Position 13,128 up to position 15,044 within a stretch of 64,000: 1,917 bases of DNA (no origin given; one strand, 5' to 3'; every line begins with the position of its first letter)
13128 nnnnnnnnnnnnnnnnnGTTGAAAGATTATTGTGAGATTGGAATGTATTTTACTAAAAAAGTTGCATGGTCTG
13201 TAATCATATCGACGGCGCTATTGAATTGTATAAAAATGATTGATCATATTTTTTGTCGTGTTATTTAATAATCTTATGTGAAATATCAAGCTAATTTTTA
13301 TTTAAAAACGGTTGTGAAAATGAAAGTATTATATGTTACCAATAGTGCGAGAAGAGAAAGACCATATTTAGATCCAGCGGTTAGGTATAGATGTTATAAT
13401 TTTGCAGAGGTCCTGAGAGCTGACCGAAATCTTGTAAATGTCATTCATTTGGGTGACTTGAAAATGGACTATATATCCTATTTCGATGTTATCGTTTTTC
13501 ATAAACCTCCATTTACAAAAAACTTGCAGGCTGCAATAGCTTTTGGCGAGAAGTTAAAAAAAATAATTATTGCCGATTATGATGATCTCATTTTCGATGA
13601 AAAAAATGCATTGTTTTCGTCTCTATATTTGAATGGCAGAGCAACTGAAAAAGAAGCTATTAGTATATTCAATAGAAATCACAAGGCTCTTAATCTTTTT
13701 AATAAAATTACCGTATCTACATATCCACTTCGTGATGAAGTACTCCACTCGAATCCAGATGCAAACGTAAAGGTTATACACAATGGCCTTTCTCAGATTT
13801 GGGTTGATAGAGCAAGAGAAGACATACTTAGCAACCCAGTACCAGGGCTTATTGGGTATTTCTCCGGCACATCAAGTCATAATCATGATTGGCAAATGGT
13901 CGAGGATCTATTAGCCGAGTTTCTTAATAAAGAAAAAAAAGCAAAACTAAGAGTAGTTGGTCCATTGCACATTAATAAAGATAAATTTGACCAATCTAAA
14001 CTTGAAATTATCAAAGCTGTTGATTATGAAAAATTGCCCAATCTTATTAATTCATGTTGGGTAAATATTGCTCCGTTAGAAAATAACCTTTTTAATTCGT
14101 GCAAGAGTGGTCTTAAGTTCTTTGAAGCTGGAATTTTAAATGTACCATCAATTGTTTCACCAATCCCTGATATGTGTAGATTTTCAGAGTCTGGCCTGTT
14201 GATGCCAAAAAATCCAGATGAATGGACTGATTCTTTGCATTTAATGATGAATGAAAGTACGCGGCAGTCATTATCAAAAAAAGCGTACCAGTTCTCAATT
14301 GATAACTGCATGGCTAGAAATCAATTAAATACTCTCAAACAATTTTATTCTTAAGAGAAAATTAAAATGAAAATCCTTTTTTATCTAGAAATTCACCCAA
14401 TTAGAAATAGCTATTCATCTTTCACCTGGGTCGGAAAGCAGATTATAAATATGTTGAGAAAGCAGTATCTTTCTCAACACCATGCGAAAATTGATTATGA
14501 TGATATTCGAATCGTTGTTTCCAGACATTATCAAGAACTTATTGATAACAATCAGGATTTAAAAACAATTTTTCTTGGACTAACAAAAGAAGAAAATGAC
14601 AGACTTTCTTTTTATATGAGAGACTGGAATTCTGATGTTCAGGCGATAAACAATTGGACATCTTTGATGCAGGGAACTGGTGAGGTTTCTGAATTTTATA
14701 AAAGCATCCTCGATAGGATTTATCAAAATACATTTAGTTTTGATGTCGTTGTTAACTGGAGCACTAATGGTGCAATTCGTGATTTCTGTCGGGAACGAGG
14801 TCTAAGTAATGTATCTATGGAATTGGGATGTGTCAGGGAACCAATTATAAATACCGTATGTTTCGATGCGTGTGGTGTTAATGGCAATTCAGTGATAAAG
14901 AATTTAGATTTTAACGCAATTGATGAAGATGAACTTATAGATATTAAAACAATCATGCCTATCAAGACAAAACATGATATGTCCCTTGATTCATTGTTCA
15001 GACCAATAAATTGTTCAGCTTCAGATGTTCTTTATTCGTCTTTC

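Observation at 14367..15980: Region 2 protein with a KpsS/KpsC-like domain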

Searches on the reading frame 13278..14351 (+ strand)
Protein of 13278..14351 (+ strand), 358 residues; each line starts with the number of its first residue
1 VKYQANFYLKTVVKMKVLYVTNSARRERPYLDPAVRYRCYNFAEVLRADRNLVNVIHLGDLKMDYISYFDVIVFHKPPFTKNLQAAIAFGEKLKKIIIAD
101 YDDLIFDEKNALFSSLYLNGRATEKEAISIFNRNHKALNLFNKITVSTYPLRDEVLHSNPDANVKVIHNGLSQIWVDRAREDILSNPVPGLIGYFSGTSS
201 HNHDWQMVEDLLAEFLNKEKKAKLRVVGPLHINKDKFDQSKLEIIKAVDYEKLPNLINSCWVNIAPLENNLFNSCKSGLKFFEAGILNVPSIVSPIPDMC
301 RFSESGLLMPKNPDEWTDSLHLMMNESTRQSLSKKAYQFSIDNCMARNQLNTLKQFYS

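Call 10: search_protein_families(proteins=[window:13278-14351:+], library=ncbifam, max_evalue=0.01)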
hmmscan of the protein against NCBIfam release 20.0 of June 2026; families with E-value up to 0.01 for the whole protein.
window:13278-14351:+ (358 aa): 1 family
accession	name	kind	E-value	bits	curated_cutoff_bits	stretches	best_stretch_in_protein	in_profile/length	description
NF047676.1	TeichurnBiosyTuaH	equivalog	0.0016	17.4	550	1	129-291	147-316/384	teichuronic acid biosynthesis protein TuaH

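Call 51: search_solved_structures(query=window:13320-14351:+, max_evalue=1)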
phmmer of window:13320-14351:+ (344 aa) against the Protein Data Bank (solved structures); distinct sequences matched with E-value up to 1: 1.
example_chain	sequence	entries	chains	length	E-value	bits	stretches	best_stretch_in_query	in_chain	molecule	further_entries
6rre_A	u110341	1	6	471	0.55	12.5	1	67-204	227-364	Adenosine monophosphate-protein hydrolase SidD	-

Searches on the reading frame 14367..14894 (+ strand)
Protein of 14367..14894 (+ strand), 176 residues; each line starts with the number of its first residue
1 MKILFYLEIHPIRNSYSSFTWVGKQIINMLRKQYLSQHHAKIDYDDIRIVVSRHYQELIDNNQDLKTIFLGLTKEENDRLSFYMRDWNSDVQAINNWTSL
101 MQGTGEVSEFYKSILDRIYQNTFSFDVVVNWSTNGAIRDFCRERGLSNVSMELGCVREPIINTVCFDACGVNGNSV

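Call 33: search_solved_structures(query=window:14367-14894:+, max_evalue=10, show_alignments=2)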
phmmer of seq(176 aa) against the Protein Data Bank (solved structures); distinct sequences matched with E-value up to 10: 2.
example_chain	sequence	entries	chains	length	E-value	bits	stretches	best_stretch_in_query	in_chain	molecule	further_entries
5aej_A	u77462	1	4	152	1.6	11.9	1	137-170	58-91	GREMLIN-1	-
8b7h_A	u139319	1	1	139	1.6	11.8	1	138-170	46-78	Gremlin-1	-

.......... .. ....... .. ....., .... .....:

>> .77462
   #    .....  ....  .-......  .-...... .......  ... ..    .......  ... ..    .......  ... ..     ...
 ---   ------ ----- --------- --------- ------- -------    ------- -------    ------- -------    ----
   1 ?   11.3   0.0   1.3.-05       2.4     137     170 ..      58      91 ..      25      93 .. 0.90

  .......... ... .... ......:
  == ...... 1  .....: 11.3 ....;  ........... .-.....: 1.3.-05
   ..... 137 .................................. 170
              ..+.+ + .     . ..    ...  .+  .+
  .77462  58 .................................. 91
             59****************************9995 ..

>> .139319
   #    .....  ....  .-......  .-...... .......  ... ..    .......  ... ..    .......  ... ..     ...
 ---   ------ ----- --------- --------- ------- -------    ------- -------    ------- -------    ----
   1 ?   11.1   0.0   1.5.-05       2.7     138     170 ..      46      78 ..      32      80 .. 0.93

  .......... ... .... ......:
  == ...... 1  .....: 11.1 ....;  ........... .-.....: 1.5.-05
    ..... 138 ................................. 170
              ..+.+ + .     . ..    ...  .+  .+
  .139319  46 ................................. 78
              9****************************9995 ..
